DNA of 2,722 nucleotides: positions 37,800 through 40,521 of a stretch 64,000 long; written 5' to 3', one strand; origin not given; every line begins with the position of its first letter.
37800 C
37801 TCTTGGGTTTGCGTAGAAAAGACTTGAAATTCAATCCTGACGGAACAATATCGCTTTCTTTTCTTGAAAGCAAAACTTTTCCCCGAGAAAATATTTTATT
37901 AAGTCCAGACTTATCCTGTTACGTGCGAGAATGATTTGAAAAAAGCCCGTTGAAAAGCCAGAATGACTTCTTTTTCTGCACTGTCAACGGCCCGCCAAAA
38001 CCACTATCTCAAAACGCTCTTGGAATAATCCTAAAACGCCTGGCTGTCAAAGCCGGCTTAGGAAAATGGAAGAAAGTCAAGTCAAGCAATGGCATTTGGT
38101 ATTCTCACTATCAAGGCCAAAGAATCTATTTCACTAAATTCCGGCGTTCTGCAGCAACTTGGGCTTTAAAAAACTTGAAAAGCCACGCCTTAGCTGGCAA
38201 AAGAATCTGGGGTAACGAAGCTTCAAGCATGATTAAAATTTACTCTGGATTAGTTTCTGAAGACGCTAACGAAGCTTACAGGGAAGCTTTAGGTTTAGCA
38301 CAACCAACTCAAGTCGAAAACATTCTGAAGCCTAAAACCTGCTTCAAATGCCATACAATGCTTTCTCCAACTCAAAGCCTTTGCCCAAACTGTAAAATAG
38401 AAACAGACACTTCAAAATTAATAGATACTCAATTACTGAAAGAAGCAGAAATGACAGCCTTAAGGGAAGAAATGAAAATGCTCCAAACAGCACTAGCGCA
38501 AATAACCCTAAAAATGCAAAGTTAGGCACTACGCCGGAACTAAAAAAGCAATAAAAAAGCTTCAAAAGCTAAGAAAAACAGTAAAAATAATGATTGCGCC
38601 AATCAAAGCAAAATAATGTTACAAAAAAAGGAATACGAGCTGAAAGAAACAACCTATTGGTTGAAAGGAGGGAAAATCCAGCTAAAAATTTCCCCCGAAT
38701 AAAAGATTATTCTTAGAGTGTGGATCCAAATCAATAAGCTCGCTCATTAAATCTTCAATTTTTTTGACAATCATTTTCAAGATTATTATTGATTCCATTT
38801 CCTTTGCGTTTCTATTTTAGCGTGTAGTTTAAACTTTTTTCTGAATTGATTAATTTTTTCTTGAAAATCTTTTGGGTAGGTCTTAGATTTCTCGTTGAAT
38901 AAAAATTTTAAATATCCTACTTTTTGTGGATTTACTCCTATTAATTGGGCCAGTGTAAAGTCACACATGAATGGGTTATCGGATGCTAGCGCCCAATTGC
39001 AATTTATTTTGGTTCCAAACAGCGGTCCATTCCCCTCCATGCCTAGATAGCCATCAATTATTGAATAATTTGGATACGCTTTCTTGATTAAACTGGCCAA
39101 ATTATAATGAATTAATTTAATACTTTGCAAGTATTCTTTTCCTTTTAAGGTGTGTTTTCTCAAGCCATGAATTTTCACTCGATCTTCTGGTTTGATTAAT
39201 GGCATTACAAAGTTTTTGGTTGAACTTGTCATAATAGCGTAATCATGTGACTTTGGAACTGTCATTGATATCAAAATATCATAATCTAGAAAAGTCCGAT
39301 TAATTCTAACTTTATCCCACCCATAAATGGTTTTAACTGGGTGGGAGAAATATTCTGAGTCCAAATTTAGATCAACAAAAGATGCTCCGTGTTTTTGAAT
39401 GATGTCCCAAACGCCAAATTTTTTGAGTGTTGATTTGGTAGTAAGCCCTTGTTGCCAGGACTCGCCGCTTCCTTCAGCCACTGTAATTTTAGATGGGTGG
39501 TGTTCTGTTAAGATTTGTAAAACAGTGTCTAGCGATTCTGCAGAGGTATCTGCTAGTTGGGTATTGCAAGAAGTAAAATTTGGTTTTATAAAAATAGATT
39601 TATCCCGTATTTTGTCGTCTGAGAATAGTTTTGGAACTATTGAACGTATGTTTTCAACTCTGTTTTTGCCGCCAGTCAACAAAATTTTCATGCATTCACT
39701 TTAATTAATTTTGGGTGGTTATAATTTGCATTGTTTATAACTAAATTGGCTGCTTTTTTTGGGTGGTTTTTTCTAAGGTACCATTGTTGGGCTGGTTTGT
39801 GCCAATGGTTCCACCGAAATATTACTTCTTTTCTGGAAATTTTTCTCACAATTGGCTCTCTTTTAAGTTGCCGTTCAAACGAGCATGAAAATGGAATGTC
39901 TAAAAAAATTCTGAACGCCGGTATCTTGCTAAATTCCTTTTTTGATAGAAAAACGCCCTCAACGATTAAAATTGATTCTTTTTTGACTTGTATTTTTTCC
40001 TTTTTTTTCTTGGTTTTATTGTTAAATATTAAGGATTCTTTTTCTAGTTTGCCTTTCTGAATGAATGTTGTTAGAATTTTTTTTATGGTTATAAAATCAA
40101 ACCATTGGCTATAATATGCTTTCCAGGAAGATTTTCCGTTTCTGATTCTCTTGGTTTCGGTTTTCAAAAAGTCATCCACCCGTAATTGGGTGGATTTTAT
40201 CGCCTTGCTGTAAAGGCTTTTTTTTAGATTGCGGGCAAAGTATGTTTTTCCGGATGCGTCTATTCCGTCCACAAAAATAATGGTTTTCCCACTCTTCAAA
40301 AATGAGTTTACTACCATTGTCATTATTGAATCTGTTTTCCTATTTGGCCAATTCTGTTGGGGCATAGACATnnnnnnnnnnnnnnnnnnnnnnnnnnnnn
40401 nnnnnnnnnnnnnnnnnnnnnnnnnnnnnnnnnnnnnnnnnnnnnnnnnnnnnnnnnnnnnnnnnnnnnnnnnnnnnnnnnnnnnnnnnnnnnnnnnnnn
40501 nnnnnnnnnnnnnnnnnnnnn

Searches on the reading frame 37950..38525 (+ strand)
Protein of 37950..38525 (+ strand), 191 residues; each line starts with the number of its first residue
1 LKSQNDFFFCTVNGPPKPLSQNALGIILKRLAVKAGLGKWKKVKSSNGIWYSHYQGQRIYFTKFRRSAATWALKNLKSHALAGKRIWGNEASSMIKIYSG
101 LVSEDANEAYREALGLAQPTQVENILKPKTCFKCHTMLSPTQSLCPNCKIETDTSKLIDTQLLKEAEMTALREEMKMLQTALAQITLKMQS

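Call 14: search_protein_families(library=pfam, proteins=[window:37950-38525:+], max_evalue=0.01)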
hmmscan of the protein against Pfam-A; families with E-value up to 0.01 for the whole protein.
window:37950-38525:+ (191 aa): 3 families
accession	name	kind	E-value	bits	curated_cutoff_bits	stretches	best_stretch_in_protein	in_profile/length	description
PF12773.13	DZR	-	0.0029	18.2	27.3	1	126-148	22-44/45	Double zinc ribbon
PF00508.23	PPV_E2_N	-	0.0035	17.2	27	1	37-74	143-183/200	E2 (early) protein, N terminal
PF18912.6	DZR_2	-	0.0062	16.8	27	1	124-152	3-31/56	Double zinc ribbon domain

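Call 56: search_protein_families(library=ncbifam, proteins=[window:37950-38525:+], max_evalue=0.1)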
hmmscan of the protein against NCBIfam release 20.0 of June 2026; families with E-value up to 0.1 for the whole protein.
window:37950-38525:+ (191 aa): 0 families

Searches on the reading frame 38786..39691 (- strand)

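Call 29: search_protein_families(library=pfam, proteins=[window:38786-39691:-], max_evalue=0.01)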
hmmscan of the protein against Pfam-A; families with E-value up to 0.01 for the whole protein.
window:38786-39691:- (301 aa): 1 family
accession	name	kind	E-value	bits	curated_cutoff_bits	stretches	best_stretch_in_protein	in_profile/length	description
PF04015.17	DUF362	-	6e-31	108.5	24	1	33-247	1-198/200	Domain of unknown function (DUF362)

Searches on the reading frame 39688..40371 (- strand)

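Call 29: search_protein_families(library=pfam, proteins=[window:39688-40371:-], max_evalue=0.01)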
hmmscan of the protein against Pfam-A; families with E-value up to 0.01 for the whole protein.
window:39688-40371:- (227 aa): 3 families
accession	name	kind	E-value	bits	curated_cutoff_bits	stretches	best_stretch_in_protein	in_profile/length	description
PF00485.24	PRK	-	2.7e-09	37.6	22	1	31-213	1-188/196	Phosphoribulokinase / Uridine kinase family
PF13238.12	AAA_18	-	0.0018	19.1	29.4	1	32-181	1-121/128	AAA domain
PF02223.23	Thymidylate_kin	-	0.0027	17.9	27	0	34-59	1-26/185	Thymidylate kinase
